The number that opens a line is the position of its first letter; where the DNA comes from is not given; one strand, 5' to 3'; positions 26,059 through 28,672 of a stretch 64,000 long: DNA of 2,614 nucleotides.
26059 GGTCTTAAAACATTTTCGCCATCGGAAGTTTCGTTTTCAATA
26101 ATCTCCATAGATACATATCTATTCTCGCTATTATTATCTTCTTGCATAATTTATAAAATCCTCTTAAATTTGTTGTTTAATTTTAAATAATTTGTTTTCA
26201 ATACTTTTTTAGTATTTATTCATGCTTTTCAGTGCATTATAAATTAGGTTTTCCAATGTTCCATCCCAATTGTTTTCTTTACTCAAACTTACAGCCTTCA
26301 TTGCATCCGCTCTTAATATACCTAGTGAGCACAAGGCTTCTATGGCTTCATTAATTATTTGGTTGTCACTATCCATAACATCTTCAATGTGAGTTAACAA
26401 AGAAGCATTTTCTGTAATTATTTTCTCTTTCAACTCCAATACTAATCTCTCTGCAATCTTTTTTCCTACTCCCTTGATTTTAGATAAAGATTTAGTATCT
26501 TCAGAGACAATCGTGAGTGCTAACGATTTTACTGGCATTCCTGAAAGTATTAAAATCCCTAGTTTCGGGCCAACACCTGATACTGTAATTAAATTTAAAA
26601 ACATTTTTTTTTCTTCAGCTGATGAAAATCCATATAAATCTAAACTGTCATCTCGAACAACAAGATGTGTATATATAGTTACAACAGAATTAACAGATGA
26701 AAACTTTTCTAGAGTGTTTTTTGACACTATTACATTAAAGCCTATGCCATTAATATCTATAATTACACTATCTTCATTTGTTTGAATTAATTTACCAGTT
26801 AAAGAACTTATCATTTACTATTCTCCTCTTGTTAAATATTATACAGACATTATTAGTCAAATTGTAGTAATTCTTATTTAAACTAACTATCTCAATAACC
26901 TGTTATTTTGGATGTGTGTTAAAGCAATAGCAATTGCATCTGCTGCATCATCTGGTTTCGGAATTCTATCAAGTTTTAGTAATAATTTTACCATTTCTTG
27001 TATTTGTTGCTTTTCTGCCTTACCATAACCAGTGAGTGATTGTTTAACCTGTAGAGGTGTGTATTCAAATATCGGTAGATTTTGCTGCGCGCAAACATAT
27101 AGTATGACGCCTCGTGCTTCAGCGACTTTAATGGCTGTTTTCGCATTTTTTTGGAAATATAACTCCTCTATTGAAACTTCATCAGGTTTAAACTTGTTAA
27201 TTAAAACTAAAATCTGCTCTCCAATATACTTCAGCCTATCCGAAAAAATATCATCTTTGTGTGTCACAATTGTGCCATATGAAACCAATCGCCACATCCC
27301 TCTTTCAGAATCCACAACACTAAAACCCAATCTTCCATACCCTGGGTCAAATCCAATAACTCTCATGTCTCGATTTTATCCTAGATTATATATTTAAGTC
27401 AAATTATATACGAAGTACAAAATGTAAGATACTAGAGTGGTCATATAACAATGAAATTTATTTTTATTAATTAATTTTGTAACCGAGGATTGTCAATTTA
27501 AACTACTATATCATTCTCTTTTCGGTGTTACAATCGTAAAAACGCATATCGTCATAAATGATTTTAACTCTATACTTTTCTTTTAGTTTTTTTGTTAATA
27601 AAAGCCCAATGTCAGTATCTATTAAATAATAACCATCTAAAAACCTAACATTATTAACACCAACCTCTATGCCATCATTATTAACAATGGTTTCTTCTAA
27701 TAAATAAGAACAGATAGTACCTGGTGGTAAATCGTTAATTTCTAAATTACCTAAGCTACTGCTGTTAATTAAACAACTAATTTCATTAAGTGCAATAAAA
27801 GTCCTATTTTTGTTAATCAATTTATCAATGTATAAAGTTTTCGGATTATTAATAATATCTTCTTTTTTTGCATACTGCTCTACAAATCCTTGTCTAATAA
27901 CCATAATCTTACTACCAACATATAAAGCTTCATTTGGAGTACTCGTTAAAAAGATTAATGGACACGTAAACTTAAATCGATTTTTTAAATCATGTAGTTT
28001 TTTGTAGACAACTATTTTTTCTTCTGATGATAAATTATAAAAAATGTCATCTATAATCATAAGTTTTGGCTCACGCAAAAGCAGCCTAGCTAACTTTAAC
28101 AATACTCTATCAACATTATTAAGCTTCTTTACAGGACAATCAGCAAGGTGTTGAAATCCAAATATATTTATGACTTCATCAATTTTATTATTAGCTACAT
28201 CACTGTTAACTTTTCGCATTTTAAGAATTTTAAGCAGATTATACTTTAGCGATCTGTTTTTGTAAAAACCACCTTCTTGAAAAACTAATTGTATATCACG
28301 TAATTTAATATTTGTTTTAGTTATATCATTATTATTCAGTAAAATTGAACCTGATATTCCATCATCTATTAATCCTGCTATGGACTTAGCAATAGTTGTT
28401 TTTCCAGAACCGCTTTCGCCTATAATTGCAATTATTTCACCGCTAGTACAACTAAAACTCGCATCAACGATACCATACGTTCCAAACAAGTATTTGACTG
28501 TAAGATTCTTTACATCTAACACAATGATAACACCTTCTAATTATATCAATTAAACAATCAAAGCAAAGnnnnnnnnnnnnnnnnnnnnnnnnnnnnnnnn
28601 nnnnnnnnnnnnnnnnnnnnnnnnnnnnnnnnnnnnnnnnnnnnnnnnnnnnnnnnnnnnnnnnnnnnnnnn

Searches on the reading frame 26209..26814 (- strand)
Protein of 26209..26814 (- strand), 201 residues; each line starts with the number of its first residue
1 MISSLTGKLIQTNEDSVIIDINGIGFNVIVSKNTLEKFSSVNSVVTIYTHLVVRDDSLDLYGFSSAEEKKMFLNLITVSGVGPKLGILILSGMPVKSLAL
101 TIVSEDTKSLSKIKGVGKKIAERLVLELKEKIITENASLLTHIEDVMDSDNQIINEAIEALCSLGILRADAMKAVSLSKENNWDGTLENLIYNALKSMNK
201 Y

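Call 10: search_protein_families(library=pfam, proteins=[window:26209-26814:-], max_evalue=0.001)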
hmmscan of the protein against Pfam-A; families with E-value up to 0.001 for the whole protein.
window:26209-26814:- (201 aa): 3 families
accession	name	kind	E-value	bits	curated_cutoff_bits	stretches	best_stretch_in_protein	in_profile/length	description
PF01330.27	RuvA_N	-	1.4e-20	73.6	23.6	1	1-62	1-61/61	RuvA N terminal domain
PF14520.12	HHH_5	-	1.9e-14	54.3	27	1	72-130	1-57/57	Helix-hairpin-helix domain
PF00633.29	HHH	-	0.00012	22.2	24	0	107-124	10-27/30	Helix-hairpin-helix motif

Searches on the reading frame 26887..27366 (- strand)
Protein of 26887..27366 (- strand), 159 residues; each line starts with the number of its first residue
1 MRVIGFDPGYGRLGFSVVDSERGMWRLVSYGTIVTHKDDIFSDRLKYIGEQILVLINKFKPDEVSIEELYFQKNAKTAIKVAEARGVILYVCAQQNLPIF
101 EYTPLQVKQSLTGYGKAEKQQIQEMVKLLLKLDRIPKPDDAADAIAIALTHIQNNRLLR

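Call 10: search_protein_families(library=pfam, proteins=[window:26887-27366:-], max_evalue=0.001)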
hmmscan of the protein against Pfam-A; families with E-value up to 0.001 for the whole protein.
window:26887-27366:- (159 aa): 1 family
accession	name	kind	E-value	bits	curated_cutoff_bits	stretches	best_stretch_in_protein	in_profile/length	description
PF02075.23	RuvC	-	1e-48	165.4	22.2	1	3-151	1-148/148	Crossover junction endodeoxyribonuclease RuvC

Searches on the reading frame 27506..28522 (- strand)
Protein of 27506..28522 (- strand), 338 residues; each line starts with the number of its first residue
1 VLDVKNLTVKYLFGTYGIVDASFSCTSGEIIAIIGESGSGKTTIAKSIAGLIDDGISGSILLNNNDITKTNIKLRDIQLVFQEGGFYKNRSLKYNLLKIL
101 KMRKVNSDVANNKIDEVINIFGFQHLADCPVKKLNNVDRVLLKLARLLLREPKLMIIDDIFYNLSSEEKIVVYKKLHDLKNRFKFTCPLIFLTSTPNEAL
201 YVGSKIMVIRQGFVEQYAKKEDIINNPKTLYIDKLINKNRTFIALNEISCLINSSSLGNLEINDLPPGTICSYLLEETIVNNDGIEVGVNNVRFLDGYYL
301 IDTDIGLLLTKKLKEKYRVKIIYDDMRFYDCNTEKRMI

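Call 10: search_protein_families(library=pfam, proteins=[window:27506-28522:-], max_evalue=0.001)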
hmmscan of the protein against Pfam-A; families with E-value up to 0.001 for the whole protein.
window:27506-28522:- (338 aa): 4 families
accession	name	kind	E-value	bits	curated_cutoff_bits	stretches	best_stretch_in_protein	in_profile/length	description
PF00005.33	ABC_tran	-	2e-21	77.5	25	1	20-159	3-134/137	ABC transporter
PF13401.12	AAA_22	-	1.9e-05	25.4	27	1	29-181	6-109/130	AAA domain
PF00931.28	NB-ARC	-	0.00015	21.6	23.5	0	27-49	18-39/248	NB-ARC domain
PF05729.18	NACHT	-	0.00064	20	26.7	0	30-54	2-26/167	NACHT domain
